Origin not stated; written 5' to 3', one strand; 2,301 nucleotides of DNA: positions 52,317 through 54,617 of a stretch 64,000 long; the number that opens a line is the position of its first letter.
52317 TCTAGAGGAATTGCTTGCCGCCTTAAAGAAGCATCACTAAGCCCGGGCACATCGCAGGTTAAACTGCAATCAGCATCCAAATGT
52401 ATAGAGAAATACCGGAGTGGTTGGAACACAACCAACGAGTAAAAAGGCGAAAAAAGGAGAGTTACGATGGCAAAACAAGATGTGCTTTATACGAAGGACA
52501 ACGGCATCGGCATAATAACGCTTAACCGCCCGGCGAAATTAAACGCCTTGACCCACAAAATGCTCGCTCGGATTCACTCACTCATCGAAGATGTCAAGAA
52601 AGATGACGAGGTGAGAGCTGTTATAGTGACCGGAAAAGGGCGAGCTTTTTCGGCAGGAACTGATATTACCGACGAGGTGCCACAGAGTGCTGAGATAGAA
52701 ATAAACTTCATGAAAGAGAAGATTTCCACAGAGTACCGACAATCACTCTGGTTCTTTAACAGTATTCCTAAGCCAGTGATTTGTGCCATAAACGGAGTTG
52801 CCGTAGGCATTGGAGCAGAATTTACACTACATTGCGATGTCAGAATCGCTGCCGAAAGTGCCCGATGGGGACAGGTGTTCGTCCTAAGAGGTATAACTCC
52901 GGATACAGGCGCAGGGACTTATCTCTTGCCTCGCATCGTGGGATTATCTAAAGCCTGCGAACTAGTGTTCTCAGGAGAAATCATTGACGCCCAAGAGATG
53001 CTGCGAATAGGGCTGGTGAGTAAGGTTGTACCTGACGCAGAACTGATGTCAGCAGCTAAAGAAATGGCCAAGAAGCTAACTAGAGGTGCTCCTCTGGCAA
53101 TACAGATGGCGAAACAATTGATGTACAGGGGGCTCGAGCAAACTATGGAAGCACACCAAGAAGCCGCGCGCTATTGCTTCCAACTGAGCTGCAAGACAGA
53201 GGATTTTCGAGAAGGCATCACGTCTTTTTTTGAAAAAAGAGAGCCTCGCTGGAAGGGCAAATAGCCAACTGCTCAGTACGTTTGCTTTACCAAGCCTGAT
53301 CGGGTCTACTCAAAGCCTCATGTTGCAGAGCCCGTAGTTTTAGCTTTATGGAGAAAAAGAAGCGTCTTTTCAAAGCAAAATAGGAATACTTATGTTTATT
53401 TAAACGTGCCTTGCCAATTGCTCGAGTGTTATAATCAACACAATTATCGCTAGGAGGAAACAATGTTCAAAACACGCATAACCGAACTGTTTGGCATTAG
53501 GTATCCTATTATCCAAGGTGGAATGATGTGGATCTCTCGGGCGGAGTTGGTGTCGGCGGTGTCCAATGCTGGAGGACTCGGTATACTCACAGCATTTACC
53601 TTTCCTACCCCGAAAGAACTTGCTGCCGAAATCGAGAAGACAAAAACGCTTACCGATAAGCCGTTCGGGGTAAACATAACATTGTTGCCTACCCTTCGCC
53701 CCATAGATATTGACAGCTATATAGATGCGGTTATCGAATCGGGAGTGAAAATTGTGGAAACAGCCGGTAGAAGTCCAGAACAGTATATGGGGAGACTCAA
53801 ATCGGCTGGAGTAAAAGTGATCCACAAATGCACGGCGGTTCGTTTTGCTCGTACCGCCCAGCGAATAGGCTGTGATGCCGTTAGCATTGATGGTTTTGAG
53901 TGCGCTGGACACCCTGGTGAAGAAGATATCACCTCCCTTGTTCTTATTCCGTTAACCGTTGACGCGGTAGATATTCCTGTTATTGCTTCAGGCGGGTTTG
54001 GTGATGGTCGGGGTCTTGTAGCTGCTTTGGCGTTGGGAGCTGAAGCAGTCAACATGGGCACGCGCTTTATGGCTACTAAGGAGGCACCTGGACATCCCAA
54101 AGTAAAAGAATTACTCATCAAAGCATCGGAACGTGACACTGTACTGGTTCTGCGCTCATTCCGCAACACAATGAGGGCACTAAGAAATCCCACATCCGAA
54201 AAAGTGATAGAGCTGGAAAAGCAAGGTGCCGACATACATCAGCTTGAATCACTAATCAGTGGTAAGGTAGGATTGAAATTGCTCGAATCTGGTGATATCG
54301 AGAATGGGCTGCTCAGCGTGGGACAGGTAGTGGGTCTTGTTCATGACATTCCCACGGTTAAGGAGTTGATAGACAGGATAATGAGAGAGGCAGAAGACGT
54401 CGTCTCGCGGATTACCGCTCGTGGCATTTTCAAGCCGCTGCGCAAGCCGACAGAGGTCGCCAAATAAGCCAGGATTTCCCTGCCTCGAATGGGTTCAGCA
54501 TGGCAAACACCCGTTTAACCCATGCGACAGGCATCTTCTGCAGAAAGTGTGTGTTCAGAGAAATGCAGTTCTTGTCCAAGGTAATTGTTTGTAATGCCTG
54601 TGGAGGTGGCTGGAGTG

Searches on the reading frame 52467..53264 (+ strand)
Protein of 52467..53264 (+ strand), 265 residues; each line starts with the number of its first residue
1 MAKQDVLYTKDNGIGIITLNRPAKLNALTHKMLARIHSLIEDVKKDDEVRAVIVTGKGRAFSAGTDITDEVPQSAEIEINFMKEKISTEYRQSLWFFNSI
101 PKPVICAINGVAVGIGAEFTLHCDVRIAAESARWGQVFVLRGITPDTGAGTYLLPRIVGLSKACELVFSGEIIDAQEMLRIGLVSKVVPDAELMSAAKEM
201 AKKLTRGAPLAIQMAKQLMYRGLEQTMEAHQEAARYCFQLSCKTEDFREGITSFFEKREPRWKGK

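Call 59: search_protein_families(library=pfam, proteins=[window:52467-53264:+], max_evalue=0.00001)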
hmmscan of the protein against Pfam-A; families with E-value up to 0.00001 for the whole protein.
window:52467-53264:+ (265 aa): 2 families
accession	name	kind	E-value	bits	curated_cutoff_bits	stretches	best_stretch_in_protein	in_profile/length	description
PF00378.25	ECH_1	-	8.7e-61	205.9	27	1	10-264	2-250/251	Enoyl-CoA hydratase/isomerase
PF16113.10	ECH_2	-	2.7e-40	139.3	27.2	1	14-195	1-179/335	Enoyl-CoA hydratase/isomerase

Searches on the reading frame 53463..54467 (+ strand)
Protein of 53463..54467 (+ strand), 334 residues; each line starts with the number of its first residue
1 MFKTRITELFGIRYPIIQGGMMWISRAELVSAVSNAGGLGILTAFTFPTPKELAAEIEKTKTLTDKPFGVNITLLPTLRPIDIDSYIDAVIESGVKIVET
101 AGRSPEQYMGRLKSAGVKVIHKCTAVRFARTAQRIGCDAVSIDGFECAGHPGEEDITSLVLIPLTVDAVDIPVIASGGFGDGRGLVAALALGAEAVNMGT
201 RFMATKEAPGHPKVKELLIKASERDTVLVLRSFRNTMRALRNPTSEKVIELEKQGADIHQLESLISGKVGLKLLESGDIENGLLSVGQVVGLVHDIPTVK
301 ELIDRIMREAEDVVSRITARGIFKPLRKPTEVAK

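Call 59: search_protein_families(library=pfam, proteins=[window:53463-54467:+], max_evalue=0.00001)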
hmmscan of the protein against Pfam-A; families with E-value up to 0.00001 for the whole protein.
window:53463-54467:+ (334 aa): 3 families
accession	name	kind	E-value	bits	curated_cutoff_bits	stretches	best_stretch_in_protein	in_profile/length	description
PF03060.21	NMO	-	7.5e-67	226.5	28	1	4-308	2-330/331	Nitronate monooxygenase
PF00478.31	IMPDH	-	1.9e-12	47.3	25.6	1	154-212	191-249/345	IMP dehydrogenase / GMP reductase domain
PF01070.24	FMN_dh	-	1.9e-07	30.9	24.9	1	127-218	230-321/350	FMN-dependent dehydrogenase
